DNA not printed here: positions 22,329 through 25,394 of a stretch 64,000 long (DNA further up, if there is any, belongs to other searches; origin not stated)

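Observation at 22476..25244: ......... intein precisely at the catalytic cysteine of a TviB/WbpO-type UDP-GlcNAc 6-dehydrogenase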

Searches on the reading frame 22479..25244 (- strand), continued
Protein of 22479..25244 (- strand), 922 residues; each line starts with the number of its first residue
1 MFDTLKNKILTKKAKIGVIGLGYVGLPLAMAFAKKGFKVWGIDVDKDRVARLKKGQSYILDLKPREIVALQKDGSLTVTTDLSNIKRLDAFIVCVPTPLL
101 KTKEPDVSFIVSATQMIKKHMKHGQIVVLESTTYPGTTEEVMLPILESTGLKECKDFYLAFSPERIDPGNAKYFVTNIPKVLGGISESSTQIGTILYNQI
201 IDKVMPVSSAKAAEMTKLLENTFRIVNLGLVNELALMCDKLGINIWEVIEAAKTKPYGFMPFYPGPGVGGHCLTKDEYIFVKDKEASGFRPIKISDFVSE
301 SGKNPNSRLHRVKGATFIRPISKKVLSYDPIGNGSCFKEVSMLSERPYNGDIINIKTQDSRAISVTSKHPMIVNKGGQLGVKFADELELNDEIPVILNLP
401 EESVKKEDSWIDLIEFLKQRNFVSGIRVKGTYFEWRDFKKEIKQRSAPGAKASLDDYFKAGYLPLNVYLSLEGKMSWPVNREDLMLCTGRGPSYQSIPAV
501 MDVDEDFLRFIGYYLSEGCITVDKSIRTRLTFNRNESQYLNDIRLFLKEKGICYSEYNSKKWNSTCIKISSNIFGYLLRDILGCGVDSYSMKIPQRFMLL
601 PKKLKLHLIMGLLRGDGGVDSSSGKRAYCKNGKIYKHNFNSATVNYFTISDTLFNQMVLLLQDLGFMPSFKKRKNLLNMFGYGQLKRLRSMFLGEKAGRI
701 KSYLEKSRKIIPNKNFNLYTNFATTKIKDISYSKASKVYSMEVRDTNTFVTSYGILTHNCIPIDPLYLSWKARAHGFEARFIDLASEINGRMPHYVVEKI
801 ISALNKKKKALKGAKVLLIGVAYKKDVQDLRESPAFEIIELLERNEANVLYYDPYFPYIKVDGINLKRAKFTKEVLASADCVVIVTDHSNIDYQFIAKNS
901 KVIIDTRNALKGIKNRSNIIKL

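Call 10: search_solved_structures(query=window:22479-25244:-, max_evalue=0.001, show_alignments=2)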
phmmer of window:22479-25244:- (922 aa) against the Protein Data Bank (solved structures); distinct sequences matched with E-value up to 0.001: 29.
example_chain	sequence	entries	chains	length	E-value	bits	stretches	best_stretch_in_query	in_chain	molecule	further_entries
4r16_A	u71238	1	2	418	3e-71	244.1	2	15-284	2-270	418aa long hypothetical UDP-N-acetyl-D-mannosaminuronic acid dehydrogenase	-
3ojl_A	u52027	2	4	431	3.9e-67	230.5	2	14-285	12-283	Cap5O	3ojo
3g79_A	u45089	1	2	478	8e-61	209.6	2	14-280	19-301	NDP-N-acetyl-D-galactosaminuronic acid dehydrogenase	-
4xr9_A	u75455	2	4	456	1.7e-47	165.5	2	14-283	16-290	CalS8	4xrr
3vtf_A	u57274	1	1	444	8.1e-31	110.3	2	14-290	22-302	UDP-glucose 6-dehydrogenase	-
3gg2_A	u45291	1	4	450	2.3e-28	102.1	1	16-291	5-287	Sugar dehydrogenase, UDP-glucose/GDP-mannose dehydrogenase family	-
4a7p_A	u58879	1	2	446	4.7e-26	94.5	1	14-295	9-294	UDP-GLUCOSE DEHYDROGENASE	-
1mfz_A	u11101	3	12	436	1.4e-24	89.7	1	15-277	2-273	GDP-mannose 6-dehydrogenase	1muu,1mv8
2y0e_A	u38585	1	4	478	4.6e-23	84.6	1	16-283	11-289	UDP-GLUCOSE DEHYDROGENASE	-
2y0c_A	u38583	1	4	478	8e-22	80.5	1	16-283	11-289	UDP-GLUCOSE DEHYDROGENASE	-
2y0d_A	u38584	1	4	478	8.1e-22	80.5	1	16-283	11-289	UDP-GLUCOSE DEHYDROGENASE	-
2o3j_A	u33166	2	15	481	1.8e-16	62.8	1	8-280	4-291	UDP-glucose 6-dehydrogenase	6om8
2q3e_A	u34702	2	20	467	9.7e-14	53.8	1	15-280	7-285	UDP-glucose 6-dehydrogenase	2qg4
5w4x_A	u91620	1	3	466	1e-13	53.7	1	15-279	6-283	UDP-glucose 6-dehydrogenase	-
3tdk_A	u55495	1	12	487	1.2e-13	53.4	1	15-279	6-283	UDP-glucose 6-dehydrogenase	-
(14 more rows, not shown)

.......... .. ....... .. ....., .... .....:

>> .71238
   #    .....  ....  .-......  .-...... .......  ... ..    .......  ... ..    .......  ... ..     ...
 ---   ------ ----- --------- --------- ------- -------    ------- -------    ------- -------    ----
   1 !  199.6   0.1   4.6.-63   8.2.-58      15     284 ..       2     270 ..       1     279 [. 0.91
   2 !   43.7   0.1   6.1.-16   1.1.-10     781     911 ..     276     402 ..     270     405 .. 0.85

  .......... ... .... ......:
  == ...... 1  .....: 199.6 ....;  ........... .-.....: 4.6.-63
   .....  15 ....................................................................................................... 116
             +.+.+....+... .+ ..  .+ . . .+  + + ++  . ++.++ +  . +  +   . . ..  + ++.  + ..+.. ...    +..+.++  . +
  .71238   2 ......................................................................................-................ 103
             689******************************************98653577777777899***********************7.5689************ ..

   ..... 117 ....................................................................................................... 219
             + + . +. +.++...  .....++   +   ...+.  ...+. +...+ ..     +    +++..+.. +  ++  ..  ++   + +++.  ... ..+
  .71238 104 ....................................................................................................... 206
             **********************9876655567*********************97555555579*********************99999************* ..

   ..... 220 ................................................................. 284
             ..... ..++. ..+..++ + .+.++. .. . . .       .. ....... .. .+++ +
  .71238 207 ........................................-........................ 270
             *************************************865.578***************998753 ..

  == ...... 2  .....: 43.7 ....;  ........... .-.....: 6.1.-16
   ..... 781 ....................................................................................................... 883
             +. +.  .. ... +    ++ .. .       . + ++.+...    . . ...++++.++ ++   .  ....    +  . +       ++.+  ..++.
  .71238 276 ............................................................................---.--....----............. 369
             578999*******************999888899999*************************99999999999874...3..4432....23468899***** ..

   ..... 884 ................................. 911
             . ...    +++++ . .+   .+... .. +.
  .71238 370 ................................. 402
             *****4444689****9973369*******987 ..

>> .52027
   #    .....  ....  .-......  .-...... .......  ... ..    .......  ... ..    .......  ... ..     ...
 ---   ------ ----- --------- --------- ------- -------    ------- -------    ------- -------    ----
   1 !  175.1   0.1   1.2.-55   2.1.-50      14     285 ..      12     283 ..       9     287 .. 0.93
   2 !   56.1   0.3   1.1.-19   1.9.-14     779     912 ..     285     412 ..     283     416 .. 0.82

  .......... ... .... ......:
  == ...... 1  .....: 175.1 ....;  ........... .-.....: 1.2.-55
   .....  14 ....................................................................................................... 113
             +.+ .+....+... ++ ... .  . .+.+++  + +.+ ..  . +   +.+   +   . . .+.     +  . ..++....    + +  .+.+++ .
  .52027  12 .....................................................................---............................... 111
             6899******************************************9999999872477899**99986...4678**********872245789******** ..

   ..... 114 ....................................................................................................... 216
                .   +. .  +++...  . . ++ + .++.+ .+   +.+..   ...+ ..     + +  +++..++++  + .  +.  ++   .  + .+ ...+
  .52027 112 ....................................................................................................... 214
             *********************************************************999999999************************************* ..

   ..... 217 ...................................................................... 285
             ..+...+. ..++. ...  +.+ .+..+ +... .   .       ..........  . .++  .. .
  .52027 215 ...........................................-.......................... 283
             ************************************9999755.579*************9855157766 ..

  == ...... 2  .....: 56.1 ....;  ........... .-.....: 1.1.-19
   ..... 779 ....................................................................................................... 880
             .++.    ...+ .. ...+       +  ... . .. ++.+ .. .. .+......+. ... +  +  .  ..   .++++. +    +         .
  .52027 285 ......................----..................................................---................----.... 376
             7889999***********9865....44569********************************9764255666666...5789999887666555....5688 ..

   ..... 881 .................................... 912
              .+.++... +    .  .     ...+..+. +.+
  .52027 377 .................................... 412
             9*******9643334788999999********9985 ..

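Call 40: find_encoding_contigs(protein=P0003, flank=3000, max_places=2)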
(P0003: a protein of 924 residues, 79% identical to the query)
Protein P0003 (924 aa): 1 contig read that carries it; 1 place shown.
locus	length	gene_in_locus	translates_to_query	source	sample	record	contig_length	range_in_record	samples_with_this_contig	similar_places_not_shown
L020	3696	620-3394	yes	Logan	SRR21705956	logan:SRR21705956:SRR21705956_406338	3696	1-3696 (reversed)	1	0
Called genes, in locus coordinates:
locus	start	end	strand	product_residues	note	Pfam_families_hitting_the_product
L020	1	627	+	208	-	?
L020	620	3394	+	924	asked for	PF03446:NAD_binding_2 (weak), PF03721:UDPG_MGDP_dh_N, PF00984:UDPG_MGDP_dh, PF14528:LAGLIDADG_3 (faint), PF14890:Intein_splicing, PF03720:UDPG_MGDP_dh_C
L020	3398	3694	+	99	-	?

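Call 63: find_encoding_contigs(protein=P0002, flank=3000, max_places=1)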
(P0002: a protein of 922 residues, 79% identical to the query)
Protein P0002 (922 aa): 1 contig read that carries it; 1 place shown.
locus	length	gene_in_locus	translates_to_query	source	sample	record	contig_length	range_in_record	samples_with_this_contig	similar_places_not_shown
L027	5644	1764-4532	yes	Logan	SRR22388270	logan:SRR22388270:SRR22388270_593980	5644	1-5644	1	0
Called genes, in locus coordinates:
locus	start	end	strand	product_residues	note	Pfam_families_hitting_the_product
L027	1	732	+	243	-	?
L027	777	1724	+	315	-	PF01073:3Beta_HSD, PF01370:Epimerase, PF02719:Polysacc_synt_2, PF04321:RmlD_sub_bind, PF16363:GDP_Man_Dehyd, PF07993:NAD_binding_4 (weak)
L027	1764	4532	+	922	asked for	PF03446:NAD_binding_2, PF03721:UDPG_MGDP_dh_N, PF00984:UDPG_MGDP_dh, PF14890:Intein_splicing, PF03720:UDPG_MGDP_dh_C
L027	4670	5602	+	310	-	PF01073:3Beta_HSD, PF01370:Epimerase, PF02719:Polysacc_synt_2, PF04321:RmlD_sub_bind, PF05368:NmrA, PF07993:NAD_binding_4, PF13460:NAD_binding_10, PF16363:GDP_Man_Dehyd, +1 more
